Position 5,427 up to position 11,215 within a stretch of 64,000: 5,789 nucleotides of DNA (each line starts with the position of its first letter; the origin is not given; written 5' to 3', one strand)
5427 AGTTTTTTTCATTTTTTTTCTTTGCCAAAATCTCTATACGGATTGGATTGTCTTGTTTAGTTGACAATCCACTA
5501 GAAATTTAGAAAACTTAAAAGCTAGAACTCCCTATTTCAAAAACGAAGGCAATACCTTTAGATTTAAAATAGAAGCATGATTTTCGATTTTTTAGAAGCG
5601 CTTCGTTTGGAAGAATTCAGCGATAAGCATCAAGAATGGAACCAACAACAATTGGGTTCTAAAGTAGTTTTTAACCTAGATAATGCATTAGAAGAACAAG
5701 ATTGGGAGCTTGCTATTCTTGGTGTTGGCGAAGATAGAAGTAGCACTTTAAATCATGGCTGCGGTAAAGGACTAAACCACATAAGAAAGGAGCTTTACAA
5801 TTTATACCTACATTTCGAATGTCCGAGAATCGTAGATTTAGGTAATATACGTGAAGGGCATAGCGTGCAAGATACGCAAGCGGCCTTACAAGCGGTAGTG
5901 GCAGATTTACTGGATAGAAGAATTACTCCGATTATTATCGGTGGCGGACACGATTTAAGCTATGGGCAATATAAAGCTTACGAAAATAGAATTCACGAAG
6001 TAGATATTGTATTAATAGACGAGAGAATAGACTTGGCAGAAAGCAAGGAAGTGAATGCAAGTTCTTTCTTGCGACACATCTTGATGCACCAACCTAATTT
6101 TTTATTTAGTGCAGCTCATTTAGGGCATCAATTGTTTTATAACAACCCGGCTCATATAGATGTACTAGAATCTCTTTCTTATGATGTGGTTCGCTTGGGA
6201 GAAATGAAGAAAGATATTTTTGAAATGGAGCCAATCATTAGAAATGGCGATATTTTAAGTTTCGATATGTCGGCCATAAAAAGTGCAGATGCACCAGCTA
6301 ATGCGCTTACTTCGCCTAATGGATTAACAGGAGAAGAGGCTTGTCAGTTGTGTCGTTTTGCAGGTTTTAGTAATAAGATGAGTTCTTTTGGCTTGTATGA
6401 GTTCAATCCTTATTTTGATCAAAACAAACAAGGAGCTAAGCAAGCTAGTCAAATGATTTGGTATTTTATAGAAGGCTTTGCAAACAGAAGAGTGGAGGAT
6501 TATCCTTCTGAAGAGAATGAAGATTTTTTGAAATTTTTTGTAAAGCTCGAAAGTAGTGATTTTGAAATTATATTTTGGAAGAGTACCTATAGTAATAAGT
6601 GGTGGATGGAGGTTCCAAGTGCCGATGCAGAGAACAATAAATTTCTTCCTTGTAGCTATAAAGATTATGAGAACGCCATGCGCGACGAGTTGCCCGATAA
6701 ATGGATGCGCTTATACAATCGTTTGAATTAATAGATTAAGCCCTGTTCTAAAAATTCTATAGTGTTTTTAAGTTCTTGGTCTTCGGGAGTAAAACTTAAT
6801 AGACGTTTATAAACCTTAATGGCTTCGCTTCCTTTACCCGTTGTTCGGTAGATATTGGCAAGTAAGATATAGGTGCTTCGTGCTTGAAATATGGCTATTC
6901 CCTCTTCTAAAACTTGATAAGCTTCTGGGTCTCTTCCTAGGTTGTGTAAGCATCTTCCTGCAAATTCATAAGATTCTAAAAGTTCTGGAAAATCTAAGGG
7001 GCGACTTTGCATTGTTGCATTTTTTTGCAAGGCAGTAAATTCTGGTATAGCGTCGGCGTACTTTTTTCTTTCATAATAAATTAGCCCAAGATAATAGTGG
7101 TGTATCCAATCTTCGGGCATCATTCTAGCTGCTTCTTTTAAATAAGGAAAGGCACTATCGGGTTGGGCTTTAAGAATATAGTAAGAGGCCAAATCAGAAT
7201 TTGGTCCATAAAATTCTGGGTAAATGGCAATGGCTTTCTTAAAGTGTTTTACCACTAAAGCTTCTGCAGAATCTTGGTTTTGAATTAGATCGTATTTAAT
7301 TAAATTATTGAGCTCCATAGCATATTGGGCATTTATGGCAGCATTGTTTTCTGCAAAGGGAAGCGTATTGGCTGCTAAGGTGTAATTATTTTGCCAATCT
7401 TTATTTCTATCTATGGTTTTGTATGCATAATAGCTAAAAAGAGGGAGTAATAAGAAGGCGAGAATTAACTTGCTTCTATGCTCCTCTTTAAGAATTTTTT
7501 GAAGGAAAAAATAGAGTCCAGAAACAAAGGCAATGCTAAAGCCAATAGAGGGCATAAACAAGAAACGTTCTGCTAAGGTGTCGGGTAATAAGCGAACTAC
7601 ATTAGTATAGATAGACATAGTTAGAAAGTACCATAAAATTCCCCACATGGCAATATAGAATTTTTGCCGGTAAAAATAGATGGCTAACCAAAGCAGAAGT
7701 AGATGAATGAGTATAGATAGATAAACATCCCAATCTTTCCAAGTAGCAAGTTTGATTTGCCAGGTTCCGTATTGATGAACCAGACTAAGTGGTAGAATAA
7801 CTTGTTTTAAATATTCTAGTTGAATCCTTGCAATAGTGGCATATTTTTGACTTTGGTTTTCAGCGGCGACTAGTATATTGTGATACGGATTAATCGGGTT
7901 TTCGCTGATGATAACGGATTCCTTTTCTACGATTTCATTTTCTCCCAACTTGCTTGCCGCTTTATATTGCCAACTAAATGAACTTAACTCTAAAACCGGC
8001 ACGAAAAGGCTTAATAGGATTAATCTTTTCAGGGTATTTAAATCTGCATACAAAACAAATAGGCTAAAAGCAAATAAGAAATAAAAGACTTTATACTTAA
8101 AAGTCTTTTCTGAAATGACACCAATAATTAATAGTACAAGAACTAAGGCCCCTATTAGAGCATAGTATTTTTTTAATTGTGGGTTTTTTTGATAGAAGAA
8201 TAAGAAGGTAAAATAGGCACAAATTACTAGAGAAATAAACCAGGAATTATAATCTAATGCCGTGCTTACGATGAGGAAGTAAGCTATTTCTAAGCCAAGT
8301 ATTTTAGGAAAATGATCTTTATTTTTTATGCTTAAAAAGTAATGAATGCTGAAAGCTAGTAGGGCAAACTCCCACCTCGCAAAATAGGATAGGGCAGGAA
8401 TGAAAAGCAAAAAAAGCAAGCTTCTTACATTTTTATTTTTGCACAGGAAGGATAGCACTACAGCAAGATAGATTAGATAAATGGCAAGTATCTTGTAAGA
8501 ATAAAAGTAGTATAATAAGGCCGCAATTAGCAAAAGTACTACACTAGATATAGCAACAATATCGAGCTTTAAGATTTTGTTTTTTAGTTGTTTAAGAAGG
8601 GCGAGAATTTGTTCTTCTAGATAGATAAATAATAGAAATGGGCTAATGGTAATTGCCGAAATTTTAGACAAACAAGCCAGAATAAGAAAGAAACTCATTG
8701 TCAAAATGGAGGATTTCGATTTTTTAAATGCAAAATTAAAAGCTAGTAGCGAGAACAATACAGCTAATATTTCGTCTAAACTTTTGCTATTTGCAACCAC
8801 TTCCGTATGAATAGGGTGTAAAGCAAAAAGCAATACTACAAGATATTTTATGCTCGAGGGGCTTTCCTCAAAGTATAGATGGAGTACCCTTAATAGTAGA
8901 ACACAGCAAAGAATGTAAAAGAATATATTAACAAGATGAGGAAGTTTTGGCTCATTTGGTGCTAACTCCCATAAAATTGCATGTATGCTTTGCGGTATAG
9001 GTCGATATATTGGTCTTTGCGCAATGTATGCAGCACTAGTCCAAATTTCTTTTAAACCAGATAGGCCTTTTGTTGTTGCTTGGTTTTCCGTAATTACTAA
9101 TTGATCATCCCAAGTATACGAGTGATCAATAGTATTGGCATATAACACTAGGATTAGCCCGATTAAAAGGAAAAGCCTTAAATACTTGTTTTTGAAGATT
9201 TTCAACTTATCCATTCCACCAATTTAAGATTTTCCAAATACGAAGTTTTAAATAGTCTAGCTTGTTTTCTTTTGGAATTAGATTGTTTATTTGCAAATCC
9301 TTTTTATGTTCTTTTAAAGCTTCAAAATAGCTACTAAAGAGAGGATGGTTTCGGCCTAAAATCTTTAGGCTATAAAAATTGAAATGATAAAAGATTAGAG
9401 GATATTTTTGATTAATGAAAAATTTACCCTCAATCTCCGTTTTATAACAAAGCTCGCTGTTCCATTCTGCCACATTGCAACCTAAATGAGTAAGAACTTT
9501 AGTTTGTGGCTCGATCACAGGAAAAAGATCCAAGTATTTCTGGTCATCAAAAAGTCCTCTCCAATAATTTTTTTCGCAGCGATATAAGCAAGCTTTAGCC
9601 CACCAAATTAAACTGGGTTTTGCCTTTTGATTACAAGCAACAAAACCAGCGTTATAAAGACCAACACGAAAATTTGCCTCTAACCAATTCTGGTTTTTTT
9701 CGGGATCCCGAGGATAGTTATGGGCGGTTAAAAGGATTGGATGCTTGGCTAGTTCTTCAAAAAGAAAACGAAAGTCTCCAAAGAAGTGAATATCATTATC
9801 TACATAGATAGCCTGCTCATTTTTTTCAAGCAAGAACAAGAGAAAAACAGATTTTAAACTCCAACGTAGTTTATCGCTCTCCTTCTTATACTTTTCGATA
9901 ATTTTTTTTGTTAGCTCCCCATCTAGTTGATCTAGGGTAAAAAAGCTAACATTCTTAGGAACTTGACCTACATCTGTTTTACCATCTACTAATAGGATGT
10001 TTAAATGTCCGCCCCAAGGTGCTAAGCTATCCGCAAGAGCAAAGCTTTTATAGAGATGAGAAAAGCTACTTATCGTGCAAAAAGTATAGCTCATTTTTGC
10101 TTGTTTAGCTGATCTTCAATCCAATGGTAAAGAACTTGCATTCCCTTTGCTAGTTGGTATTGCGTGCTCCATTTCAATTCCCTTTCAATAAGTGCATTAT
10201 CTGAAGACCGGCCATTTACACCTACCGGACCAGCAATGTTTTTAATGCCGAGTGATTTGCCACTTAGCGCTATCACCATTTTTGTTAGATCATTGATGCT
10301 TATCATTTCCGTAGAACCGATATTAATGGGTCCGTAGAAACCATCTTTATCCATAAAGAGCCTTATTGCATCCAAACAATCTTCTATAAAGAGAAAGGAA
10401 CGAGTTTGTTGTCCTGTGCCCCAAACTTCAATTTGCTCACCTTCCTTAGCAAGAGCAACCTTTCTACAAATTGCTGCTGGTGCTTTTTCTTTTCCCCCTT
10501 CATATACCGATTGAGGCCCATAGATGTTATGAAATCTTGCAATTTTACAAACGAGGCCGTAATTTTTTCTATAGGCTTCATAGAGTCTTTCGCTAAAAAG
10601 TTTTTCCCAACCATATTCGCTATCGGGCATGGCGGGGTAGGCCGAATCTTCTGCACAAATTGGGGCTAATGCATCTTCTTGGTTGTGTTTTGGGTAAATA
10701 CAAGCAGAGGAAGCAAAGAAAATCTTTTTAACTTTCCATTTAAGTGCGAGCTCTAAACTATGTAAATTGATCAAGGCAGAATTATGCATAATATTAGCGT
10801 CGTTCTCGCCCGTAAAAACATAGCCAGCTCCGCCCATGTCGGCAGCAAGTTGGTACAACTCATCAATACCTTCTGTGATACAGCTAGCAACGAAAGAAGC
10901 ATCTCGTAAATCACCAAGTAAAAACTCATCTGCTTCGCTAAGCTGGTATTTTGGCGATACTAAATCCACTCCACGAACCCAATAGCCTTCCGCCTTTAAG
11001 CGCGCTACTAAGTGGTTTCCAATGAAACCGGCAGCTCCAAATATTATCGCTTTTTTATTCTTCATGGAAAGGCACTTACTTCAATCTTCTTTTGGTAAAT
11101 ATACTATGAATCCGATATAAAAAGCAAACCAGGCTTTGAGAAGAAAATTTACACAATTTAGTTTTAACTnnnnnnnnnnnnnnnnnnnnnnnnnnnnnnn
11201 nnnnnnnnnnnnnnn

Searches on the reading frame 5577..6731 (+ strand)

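Call 11: search_protein_families(library=pfam, proteins=[window:5577-6731:+], max_evalue=0.001)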
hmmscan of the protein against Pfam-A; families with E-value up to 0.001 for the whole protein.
window:5577-6731:+ (384 aa): 1 family
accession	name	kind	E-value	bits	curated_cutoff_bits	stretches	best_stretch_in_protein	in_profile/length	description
PF00491.26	Arginase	-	4.4e-24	85.8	22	1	45-297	3-277/280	Arginase family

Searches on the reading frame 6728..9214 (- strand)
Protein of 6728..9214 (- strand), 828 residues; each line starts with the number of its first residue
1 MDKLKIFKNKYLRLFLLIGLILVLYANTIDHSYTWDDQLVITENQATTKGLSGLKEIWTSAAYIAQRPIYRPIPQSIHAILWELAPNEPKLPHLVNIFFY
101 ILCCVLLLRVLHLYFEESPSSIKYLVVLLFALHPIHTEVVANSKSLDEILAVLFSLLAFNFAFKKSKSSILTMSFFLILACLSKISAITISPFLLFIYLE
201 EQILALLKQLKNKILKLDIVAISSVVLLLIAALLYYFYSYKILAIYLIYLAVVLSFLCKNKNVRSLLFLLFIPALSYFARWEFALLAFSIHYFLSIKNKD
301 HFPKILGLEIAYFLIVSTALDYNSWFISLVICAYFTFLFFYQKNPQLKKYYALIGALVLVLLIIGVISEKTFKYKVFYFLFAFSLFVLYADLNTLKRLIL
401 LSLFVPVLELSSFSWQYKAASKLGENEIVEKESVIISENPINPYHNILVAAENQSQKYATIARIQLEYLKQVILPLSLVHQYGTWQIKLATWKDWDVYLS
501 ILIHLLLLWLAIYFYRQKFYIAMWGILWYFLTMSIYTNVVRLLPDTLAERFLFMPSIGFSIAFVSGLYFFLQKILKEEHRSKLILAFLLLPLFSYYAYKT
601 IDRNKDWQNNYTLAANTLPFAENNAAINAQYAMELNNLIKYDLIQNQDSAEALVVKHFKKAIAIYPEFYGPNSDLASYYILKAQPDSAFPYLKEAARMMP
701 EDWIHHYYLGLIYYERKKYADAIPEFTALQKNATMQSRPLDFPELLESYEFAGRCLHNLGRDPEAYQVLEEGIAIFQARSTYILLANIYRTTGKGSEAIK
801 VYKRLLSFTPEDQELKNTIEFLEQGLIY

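Call 11: search_protein_families(library=pfam, proteins=[window:6728-9214:-], max_evalue=0.001)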
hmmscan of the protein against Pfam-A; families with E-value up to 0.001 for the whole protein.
window:6728-9214:- (828 aa): 10 families
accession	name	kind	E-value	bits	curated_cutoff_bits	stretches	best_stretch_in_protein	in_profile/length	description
PF07719.23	TPR_2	-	2.3e-11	43.3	27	0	706-728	4-26/34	Tetratricopeptide repeat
PF14559.12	TPR_19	-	1.2e-09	38.7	25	0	684-732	6-54/68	Tetratricopeptide repeat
PF13432.12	TPR_16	-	4.3e-09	37.1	32.7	1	684-732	12-60/65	Tetratricopeptide repeat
PF13424.12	TPR_12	-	5.6e-09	36.5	30.1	0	707-777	7-76/77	Tetratricopeptide repeat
PF00515.34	TPR_1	-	8.5e-08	32.1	27.8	0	706-723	4-21/34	Tetratricopeptide repeat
PF13428.12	TPR_14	-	2.4e-07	31.2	23.5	0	781-815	3-37/44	Tetratricopeptide repeat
PF13176.12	TPR_7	-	6.6e-07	29.4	27.9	1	782-813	2-35/36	Tetratricopeptide repeat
PF13181.12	TPR_8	-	5.1e-06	26.7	25.7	0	781-811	3-33/34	Tetratricopeptide repeat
PF13414.12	TPR_11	-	4.1e-05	23.6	26.8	0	787-812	2-27/42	TPR repeat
PF13374.12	TPR_10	-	0.00025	21.4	27.5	0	780-806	3-29/42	Tetratricopeptide repeat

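Call 69: search_protein_families(library=ncbifam, proteins=[window:6728-9214:-], max_evalue=0.01)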
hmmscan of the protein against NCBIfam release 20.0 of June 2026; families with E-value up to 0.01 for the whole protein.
window:6728-9214:- (828 aa): 5 families
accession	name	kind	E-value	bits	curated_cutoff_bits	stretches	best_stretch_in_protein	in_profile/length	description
TIGR02521.1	type_IV_pilW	equivalog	3.3e-08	33.4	154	1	645-811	43-201/234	type IV pilus biogenesis/stability protein PilW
TIGR02917.1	PEP_TPR_lipo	equivalog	1.2e-07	30.1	312.2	0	763-815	720-772/899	XrtA/PEP-CTERM system TPR-repeat protein PrsT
NF040959.1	MamA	equivalog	1.7e-07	30.9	200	1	647-727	85-163/204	magnetosome protein MamA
NF047507.1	TPR_BatC_Lepto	exception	0.0088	15.5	175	0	776-824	94-141/214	TPR repeat-containing protein BatC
NF033762.1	social_mot_Tgl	equivalog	0.0094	15.3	225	0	664-769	131-227/252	social motility TPR repeat lipoprotein Tgl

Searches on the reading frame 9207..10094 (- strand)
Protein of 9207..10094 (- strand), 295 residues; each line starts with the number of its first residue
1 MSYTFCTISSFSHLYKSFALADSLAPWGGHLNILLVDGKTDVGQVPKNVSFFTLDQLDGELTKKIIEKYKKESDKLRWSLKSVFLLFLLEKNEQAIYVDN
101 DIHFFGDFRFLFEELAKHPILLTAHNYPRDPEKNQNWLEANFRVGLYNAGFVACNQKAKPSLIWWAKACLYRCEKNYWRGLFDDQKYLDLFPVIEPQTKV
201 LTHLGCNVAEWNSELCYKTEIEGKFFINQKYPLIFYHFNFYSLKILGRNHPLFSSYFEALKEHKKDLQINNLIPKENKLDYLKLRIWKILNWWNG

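Call 11: search_protein_families(library=pfam, proteins=[window:9207-10094:-], max_evalue=0.001)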
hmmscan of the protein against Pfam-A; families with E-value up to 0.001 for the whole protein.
window:9207-10094:- (295 aa): 0 families

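Call 59: search_protein_families(library=pfam, proteins=[window:9207-10094:-], max_evalue=5)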
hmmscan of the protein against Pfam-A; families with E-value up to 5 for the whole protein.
window:9207-10094:- (295 aa): 1 family
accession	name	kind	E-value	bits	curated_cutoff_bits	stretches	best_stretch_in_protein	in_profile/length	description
PF01501.26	Glyco_transf_8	-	0.0062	16.6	24.3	1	84-157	91-168/253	Glycosyl transferase family 8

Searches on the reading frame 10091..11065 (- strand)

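Call 11: search_protein_families(library=pfam, proteins=[window:10091-11065:-], max_evalue=0.001)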
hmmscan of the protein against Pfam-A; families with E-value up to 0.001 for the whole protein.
window:10091-11065:- (324 aa): 4 families
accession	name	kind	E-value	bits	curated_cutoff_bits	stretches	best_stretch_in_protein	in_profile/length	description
PF01370.27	Epimerase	-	1.4e-41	143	20.9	1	7-250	2-240/240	NAD dependent epimerase/dehydratase family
PF16363.11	GDP_Man_Dehyd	-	2.7e-25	90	27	1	8-272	2-270/332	GDP-mannose 4,6 dehydratase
PF01073.25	3Beta_HSD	-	2.7e-05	23.8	22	1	7-185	1-185/280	3-beta hydroxysteroid dehydrogenase/isomerase family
PF07993.18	NAD_binding_4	-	5e-05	23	20.1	0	103-188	119-213/258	Male sterility protein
